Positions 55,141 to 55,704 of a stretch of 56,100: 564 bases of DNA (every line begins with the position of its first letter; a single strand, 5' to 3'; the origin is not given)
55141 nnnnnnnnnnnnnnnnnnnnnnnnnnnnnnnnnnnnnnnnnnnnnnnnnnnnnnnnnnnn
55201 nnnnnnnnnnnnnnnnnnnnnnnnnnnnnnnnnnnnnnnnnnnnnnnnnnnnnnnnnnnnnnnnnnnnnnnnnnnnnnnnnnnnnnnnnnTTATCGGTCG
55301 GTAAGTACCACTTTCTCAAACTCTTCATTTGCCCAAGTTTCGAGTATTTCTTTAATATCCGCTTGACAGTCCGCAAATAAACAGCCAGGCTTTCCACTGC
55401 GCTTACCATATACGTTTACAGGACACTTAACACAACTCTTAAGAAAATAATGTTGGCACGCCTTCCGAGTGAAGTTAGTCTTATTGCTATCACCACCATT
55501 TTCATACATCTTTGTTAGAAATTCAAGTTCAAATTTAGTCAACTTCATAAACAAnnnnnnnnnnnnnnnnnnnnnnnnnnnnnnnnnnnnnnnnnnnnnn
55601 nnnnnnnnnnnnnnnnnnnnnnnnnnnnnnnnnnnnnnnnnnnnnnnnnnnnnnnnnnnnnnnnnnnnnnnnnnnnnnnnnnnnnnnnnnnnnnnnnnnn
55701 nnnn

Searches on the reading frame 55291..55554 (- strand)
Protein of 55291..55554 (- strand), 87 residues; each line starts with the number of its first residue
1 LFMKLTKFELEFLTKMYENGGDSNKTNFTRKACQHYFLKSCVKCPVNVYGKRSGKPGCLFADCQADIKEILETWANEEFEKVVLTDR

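Call 12: search_protein_families(library=pfam, proteins=[window:55291-55554:-], max_evalue=0.01)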
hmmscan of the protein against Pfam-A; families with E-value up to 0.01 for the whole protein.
window:55291-55554:- (87 aa): 0 families

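Call 16: find_related_loci(query=window:55291-55554:-, collection=viral_contigs, flank=6000)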
Query window:55291-55554:- (87 aa) in viral_contigs; peptide patterns used: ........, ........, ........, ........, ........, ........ (x = any residue, [..] = any of these).
4 stretches matched a pattern; 1 encode a relative of the query (tblastn E <= 1e-3); 1 distinct loci.
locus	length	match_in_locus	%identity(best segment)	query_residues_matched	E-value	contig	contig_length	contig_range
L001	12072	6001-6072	58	43-66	2e-6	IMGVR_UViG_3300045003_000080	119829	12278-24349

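Call 24: find_encoding_contigs(protein=window:55291-55554:-, flank=10000, max_places=10)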
Protein window:55291-55554:- (87 aa): no gene with exactly this product is on record in the collection.

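Call 25: find_encoding_contigs(protein=window:55291-55548:-, flank=10000, max_places=10)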
Protein window:55291-55548:- (85 aa): 1 contig read that carries it; 1 place shown.
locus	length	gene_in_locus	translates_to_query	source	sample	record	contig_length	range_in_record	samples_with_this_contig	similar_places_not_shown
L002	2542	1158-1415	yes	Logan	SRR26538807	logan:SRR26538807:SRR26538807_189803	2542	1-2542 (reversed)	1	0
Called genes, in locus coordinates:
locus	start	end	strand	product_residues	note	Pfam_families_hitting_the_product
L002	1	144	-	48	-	?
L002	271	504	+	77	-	-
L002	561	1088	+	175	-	-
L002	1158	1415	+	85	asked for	-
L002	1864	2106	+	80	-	-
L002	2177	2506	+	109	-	-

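Call 34: find_homologous_proteins(query=window:55291-55548:-, max_evalue=0.001)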
Query window:55291-55548:- (85 aa): 1 proteins with E <= 0.001 among 2 candidates.
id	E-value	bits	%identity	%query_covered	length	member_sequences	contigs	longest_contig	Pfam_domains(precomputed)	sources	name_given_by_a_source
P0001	7.5e-53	194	100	100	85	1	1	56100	-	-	-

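Call 35: find_homologous_proteins(query=L002:561-1088:+, max_evalue=0.001)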
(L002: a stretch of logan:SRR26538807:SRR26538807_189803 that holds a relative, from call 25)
Query L002:561-1088:+ (175 aa): 1073 proteins with E <= 0.001 among 1212 candidates; the best 120 are listed.
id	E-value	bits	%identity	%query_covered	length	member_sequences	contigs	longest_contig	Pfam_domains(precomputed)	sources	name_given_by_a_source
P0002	4.1e-83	295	100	81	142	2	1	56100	-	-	-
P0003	1.8e-79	283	81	97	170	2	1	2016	-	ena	-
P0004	5.9e-79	282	77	97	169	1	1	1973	-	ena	-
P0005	1.6e-77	277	76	97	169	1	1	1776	-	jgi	jgi:hypothetical protein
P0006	3.3e-74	266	73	97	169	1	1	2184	-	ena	-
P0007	1.9e-71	257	72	95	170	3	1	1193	-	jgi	-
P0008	1.9e-68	247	69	97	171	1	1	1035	-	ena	-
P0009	3.9e-68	247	69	94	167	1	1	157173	-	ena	-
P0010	1.2e-65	238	68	95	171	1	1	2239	-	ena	-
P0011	3.5e-65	237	67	97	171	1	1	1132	-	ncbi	-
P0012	5.0e-63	230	79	78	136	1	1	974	-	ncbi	-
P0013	5.9e-61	223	64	95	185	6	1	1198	-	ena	-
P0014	1.4e-60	222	62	97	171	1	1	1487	-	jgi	jgi:hypothetical protein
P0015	1.6e-60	222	62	97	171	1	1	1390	-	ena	-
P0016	3.6e-60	221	64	94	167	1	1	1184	-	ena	-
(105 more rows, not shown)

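Call 36: find_encoding_contigs(protein=P0009, flank=10000, max_places=3)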
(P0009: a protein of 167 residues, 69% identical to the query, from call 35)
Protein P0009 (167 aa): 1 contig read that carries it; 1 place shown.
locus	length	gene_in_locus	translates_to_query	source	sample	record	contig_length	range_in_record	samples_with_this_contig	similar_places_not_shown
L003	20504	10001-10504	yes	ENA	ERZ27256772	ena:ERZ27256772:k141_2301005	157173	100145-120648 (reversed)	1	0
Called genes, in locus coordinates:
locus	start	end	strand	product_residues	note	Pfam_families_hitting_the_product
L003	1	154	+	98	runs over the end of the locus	-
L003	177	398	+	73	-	-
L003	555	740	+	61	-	-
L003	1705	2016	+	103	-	-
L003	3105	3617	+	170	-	-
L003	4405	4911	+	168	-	-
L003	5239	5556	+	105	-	-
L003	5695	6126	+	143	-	-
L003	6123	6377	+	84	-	-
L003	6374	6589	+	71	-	-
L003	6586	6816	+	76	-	-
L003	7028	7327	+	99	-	-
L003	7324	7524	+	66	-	-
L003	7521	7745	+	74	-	-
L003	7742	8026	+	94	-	-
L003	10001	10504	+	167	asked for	-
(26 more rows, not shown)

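Call 37: find_encoding_contigs(protein=P0003, flank=5000, max_places=3)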
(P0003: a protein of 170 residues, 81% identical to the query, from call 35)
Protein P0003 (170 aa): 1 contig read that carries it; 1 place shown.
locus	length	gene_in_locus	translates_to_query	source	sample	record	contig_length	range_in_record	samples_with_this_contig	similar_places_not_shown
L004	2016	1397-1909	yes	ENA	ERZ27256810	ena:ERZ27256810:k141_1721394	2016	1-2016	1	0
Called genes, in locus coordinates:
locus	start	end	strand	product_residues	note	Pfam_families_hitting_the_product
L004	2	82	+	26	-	?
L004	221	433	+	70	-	-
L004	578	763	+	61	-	-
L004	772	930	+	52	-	-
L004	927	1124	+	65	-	-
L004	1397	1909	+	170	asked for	-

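Call 38: find_encoding_contigs(protein=P0004, flank=5000, max_places=3)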
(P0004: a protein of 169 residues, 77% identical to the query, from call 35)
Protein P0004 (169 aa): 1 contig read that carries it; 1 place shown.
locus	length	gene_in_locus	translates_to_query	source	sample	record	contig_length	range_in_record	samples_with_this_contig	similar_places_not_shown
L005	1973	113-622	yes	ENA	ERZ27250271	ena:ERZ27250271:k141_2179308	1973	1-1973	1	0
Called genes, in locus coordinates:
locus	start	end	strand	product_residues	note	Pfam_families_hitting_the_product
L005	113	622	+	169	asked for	-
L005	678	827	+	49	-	-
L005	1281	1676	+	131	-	-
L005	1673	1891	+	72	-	-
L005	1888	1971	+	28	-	?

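Call 52: find_related_loci(query=A3, collection=viral_contigs, flank=2500)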
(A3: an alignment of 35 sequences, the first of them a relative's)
Query A3 (175 aa) in viral_contigs; peptide patterns used: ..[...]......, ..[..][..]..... (x = any residue, [..] = any of these).
86 stretches matched a pattern; 77 encode a relative of the query (tblastn E <= 1e-3); 73 distinct loci.
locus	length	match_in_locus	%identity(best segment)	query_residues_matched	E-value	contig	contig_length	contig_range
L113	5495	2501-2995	69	5-169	2e-77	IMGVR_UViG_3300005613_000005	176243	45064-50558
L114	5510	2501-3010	57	1-169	7e-64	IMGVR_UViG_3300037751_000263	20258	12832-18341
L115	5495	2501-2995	49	4-169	8e-52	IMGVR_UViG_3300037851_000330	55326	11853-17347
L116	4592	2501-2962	46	5-165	9e-46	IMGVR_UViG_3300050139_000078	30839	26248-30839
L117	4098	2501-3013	44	5-175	8e-45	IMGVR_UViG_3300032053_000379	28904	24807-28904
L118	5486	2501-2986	47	1-169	4e-43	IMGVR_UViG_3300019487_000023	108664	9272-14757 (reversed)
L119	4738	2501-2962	48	4-167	5e-42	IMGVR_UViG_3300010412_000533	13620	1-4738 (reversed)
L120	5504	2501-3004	41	1-164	7e-39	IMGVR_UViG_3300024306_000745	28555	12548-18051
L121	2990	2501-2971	43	1-165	1e-38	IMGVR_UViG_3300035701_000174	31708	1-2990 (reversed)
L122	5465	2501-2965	44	5-169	2e-38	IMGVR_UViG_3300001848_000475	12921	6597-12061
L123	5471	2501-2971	42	1-164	5e-38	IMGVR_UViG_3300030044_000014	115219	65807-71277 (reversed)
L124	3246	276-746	42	1-164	5e-38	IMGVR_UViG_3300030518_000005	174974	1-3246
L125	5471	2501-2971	42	1-164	5e-38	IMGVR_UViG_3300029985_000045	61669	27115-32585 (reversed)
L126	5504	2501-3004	40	1-164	2e-36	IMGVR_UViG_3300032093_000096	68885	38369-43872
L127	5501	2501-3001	42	1-164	1e-36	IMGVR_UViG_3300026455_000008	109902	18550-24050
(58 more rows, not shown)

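Call 56: search_protein_families(library=phrogs, proteins=[L002:561-1088:+], max_evalue=0.001)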
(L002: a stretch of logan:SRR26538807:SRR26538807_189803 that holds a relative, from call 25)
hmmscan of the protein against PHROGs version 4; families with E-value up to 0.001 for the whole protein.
L002:561-1088:+ (175 aa): 0 families

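Call 66: find_encoding_contigs(protein=P0006, flank=3000, max_places=3)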
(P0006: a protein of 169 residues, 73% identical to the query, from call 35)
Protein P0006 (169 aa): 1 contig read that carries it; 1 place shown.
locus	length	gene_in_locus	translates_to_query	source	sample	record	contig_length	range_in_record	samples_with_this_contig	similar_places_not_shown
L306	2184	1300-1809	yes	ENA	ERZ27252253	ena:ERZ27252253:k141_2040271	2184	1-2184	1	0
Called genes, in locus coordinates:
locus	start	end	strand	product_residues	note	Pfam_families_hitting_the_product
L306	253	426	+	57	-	-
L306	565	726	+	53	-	-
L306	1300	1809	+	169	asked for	-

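Call 67: find_encoding_contigs(protein=P0010, flank=3000, max_places=3)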
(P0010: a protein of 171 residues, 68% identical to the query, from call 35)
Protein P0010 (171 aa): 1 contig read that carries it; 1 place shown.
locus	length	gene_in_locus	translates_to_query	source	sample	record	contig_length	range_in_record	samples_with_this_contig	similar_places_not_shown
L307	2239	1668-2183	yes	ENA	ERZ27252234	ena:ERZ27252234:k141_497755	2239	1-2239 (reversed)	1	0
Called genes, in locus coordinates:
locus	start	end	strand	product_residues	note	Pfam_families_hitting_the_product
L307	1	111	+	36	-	?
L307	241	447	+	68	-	-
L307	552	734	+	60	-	-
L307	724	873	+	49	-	-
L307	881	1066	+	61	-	-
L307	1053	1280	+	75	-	-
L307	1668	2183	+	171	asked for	-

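Call 68: find_encoding_contigs(protein=P0005, flank=3000, max_places=3)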
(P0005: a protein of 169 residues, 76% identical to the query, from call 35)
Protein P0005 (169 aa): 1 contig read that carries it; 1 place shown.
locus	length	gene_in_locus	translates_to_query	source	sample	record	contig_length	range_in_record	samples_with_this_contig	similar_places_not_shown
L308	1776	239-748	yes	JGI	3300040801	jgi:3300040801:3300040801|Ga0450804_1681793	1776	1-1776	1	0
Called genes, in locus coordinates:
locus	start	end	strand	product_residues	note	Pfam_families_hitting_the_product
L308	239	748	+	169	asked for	-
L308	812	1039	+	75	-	-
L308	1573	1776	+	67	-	?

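Call 84: search_solved_structures(query=A7, max_evalue=1)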
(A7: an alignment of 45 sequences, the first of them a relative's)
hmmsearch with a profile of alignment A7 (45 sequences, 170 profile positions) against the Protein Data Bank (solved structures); distinct sequences matched with E-value up to 1: 1.
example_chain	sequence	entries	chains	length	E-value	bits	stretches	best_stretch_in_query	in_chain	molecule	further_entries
6y3p_A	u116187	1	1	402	0.35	13.8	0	17-52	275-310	KLLA0B12012p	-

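Call 85: predict_structure(alignment_id=A7)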
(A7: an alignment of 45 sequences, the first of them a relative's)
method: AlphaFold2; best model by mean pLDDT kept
length: 170 residues; sequences in the alignment: 45
mean_pLDDT: 90.6   pTM: 0.61
mean pLDDT of the five models: 90.6, 87.6, 87.5, 87.5, 86.2
residues with pLDDT >= 90: 118; 70-90: 42; 50-70: 10; < 50: 0
segments of 3 or more residues with pLDDT < 50: none
pLDDT, mean of each block of 10 residues (from residue 1): 95 98 97 97 98 97 97 97 95 88 63 89 95 92 81 78 84
secondary structure, 60 per line:
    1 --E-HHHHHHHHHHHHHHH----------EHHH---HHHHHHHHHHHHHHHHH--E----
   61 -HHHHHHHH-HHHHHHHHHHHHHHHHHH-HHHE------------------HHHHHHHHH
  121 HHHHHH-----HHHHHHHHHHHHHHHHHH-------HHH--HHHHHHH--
elements in order: H5-19 H37-53 H62-69 H71-88 H112-126 H132-149 H162-168

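Call 88: fold_search(model_id=the predicted structure, library=pdb)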
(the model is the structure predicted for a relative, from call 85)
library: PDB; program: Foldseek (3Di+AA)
matches with E <= 10: 17; with E <= 0.001: 0
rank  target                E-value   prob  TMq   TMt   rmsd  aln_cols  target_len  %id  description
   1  2r0q_D                1.6e+00  0.13  0.22  0.19  14.5       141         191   11  Crystal structure of a serine recombinase- DNA regulatory complex (released 2008-04-01)
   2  9t0l                  6.2e+00  0.09  0.16  0.07   8.9        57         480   16  Catalase CryoEM Structure from Rhizobium radiobacter at 1.7A resolution (released 2025-11-12)
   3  3eje_E                6.2e+00  0.07  0.21  0.37   8.6        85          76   14  Crystal Structure of P450BioI in complex with octadec-9Z-enoic acid ligated Acyl Carrier Protein (released 2008-10-07)
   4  6yxy_BJ               6.9e+00  0.04  0.20  0.13  15.8       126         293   17  State B of the Trypanosoma brucei mitoribosomal large subunit assembly intermediate (released 2020-10-14)
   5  3eiq_C                6.9e+00  0.04  0.14  0.09  13.8       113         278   12  Crystal structure of Pdcd4-eIF4A (released 2009-02-24)
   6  7bxo_G                7.3e+00  0.02  0.16  0.18  18.0       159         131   11  Crystal structure of the toxin-antitoxin with AMP-PNP (released 2020-09-30)
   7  1dny_MODEL_1_A        7.7e+00  0.10  0.21  0.42   9.5        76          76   13  SOLUTION STRUCTURE OF PCP, A PROTOTYPE FOR THE PEPTIDYL CARRIER DOMAINS OF MODULAR PEPTIDE SYNTHETASES (released 2000-05-17)
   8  9ubw_K                7.7e+00  0.07  0.29  0.31   9.4       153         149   16  The atomic coordinates of the mouse CatSper dimer (released 2025-12-31)
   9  4etw_B                7.7e+00  0.06  0.20  0.35   8.7        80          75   11  Structure of the Enzyme-ACP Substrate Gatekeeper Complex Required for Biotin Synthesis (released 2012-10-17)
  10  2ggf_MODEL_1_A        7.7e+00  0.05  0.22  0.26  12.8       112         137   12  Solution structure of the MA3 domain of human Programmed cell death 4 (released 2007-04-24)
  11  3ejb_C                8.6e+00  0.06  0.20  0.37   8.8        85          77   14  Crystal Structure of P450BioI in complex with tetradecanoic acid ligated Acyl Carrier Protein (released 2008-10-07)
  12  3eje_G                8.6e+00  0.05  0.20  0.37   8.7        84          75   14  Crystal Structure of P450BioI in complex with octadec-9Z-enoic acid ligated Acyl Carrier Protein (released 2008-10-07)
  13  7tgh_AB               8.6e+00  0.04  0.20  0.27  11.2       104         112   15  Cryo-EM structure of respiratory super-complex CI+III2 from Tetrahymena thermophila (released 2022-04-06)
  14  9nwk_A                9.1e+00  0.04  0.20  0.10  13.0       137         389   12  cAMP-bound WT SthK in 3:1 DOPC:POPE nanodiscs (released 2025-11-12)
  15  6lkp_A                9.6e+00  0.04  0.22  0.22  18.1       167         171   13  Crystal structure of Dps1 from the thermophilic non-heterocystous filamentous cyanobacterium Thermoleptolyngbya sp. O- (released 2020-03-25)
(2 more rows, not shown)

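Call 89: fold_search(model_id=the predicted structure, library=viral)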
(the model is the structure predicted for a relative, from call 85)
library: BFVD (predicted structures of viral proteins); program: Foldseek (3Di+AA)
matches with E <= 10: 77; with E <= 0.001: 1
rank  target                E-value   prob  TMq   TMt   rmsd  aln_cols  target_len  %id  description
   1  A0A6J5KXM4            2.4e-12  1.00  0.61  0.64  13.3       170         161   40  Uncharacterized protein [uncultured Caudovirales phage]
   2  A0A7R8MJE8            2.1e-01  0.33  0.26  0.16  19.5       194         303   14  Putative virion structural protein [Klebsiella phage vB_KvM-Eowyn]
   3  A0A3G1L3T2            3.2e-01  0.23  0.23  0.19  20.5       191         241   15  Putative RNA polymerase sigma-70 factor [Synechococcus phage S-CBWM1]
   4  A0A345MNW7            9.9e-01  0.23  0.24  0.10  16.1       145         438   12  (no name in the UniProt tables at hand)
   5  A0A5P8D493            1.5e+00  0.57  0.31  0.38  13.1       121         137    9  (no name in the UniProt tables at hand)
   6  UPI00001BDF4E         1.5e+00  0.06  0.15  0.08  20.4       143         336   12  (no name look-up for this kind of identifier)
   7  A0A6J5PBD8            1.6e+00  0.07  0.18  0.17  13.8       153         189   16  Uncharacterized protein [uncultured Caudovirales phage]
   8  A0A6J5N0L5            2.1e+00  0.25  0.22  0.45   4.7        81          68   14  Uncharacterized protein [uncultured Caudovirales phage]
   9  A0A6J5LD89            2.3e+00  0.06  0.19  0.13  15.3       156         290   13  Uncharacterized protein [uncultured Caudovirales phage]
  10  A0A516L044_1          2.7e+00  0.06  0.22  0.05  16.1       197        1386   13  (no name in the UniProt tables at hand)
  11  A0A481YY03            2.8e+00  0.18  0.23  0.04  14.7       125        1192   18  DNA topoisomerase 1 [Marseillevirus LCMAC202]
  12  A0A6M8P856            2.8e+00  0.10  0.19  0.22  12.5       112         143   12  (no name in the UniProt tables at hand)
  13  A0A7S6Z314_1          2.8e+00  0.05  0.18  0.04  16.6       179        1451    8  RNA-dependent RNA polymerase [Lentinula edodes hypovirus 1]
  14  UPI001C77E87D         3.3e+00  0.21  0.20  0.33   7.8        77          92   18  (no name look-up for this kind of identifier)
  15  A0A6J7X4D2            3.3e+00  0.05  0.19  0.12  15.9       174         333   14  Prohead protease [uncultured Caudovirales phage]
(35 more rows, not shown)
